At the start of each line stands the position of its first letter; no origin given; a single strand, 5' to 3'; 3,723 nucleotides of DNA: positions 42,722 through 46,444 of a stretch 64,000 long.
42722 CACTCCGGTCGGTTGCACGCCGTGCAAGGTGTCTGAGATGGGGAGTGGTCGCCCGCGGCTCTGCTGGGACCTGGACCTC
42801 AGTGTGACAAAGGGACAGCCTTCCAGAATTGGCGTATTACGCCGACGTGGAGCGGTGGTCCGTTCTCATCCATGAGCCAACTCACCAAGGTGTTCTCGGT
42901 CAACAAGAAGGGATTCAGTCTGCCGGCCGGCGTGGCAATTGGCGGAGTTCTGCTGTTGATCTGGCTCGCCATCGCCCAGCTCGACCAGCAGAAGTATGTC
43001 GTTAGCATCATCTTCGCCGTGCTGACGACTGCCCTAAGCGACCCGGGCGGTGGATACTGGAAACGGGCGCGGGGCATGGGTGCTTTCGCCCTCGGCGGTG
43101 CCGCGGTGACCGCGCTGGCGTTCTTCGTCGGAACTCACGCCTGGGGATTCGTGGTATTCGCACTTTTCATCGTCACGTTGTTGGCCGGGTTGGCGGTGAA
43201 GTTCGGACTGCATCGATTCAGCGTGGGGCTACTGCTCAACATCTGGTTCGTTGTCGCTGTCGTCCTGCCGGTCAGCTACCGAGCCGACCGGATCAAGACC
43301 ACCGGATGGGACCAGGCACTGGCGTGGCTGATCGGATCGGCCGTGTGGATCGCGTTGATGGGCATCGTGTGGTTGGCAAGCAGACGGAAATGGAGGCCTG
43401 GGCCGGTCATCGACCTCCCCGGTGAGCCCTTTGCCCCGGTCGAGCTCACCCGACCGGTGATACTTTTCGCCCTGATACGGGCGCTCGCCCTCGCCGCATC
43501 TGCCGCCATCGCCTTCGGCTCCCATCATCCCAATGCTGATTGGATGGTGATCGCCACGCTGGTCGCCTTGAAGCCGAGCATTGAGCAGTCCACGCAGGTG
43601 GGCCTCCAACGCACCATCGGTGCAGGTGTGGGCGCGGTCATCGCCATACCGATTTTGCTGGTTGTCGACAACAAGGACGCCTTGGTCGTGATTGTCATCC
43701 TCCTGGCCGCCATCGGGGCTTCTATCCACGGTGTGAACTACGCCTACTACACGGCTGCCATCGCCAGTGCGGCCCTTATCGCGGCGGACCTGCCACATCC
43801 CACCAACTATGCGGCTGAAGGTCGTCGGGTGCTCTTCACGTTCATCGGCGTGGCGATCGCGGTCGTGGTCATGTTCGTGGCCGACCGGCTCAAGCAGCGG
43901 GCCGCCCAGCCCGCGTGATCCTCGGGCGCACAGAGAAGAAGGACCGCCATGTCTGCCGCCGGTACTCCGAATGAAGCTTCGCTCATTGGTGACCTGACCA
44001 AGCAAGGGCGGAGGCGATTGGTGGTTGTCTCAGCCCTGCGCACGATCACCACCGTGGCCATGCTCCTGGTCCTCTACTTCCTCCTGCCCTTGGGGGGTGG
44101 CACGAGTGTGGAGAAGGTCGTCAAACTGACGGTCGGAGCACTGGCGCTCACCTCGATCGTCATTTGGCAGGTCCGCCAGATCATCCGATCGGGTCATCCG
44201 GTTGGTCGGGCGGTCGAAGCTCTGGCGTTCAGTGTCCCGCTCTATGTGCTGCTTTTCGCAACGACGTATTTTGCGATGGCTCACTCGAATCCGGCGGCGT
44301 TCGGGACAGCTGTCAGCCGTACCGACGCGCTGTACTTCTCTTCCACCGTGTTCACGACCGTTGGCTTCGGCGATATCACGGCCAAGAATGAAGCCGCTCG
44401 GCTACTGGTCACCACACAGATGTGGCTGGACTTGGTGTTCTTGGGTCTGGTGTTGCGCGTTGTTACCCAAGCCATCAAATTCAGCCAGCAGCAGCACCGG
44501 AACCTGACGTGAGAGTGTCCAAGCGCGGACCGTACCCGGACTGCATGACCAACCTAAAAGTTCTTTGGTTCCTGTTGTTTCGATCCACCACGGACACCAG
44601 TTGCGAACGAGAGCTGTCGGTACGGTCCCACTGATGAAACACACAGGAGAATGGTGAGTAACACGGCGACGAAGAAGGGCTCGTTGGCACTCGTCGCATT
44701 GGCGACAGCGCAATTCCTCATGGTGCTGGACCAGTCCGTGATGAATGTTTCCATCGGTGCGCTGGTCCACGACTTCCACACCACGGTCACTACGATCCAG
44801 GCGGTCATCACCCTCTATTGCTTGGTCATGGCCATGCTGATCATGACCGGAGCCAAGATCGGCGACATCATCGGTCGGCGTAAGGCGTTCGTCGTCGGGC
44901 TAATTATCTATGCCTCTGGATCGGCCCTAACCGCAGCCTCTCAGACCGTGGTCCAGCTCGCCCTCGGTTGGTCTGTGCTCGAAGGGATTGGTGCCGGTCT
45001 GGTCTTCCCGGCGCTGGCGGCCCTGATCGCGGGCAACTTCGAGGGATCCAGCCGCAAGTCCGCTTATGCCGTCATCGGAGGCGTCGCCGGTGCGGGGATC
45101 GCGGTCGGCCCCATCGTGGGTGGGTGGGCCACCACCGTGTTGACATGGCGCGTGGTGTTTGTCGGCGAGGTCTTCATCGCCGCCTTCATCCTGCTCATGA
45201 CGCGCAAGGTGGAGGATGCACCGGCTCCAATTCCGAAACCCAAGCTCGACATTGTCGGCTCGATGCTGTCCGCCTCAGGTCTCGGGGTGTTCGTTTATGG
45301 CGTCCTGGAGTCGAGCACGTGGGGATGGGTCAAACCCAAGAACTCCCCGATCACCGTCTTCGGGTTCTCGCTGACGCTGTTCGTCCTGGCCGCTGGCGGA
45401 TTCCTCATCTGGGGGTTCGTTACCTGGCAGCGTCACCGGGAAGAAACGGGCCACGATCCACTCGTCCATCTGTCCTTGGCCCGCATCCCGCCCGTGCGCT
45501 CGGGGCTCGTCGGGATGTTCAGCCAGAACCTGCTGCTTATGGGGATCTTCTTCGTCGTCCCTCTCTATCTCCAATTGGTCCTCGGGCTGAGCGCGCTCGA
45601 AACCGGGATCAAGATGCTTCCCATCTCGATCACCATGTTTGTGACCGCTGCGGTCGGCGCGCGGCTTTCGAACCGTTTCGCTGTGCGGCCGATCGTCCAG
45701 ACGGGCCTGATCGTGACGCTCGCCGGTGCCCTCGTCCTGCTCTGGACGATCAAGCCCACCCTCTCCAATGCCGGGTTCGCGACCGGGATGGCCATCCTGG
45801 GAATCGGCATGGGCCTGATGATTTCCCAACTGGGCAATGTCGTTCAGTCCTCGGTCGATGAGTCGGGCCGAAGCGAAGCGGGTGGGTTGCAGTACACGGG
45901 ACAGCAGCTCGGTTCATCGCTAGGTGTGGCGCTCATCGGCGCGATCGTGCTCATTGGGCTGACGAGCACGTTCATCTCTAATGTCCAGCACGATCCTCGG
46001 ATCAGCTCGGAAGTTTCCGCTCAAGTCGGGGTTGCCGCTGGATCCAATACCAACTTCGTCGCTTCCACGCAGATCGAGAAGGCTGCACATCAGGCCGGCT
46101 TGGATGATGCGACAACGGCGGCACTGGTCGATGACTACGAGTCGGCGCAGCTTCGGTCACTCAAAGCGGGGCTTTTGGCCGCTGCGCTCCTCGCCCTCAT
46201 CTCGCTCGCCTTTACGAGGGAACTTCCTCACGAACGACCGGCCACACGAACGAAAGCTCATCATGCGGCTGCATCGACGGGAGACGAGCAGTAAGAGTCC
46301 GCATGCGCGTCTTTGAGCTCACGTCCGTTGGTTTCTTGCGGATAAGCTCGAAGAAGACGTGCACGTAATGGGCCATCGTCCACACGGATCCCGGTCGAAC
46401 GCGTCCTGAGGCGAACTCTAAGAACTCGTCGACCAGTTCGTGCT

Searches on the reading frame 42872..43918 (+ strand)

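Call 45: search_protein_families(library=pfam, proteins=[window:42872-43918:+], max_evalue=0.00001)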
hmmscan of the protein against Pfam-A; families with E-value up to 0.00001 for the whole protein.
window:42872-43918:+ (348 aa): 1 family
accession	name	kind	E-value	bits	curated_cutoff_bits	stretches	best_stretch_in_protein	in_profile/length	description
PF13515.12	FUSC_2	-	3.5e-19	69.6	25.6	1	211-333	3-126/126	Fusaric acid resistance protein-like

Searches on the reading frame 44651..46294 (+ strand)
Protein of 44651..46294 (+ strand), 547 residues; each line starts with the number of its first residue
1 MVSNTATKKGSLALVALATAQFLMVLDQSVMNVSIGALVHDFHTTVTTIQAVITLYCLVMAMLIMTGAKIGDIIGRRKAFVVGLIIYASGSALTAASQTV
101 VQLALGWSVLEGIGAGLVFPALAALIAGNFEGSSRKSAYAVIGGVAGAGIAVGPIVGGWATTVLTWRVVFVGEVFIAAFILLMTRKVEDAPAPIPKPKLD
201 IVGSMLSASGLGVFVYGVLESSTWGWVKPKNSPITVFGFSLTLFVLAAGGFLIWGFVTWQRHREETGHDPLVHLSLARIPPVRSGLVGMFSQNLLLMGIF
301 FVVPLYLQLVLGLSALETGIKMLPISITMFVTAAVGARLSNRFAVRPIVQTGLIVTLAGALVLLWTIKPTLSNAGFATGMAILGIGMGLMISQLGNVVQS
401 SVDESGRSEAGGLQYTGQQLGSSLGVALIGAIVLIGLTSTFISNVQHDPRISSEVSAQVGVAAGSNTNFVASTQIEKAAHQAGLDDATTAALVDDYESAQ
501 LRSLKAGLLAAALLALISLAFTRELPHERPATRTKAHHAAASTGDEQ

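Call 45: search_protein_families(library=pfam, proteins=[window:44651-46294:+], max_evalue=0.00001)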
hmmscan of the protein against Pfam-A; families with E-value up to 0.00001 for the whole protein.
window:44651-46294:+ (547 aa): 1 family
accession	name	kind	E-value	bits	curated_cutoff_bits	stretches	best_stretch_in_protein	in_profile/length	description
PF07690.21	MFS_1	-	5.7e-47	160.8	33.4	1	17-425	1-346/347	Major Facilitator Superfamily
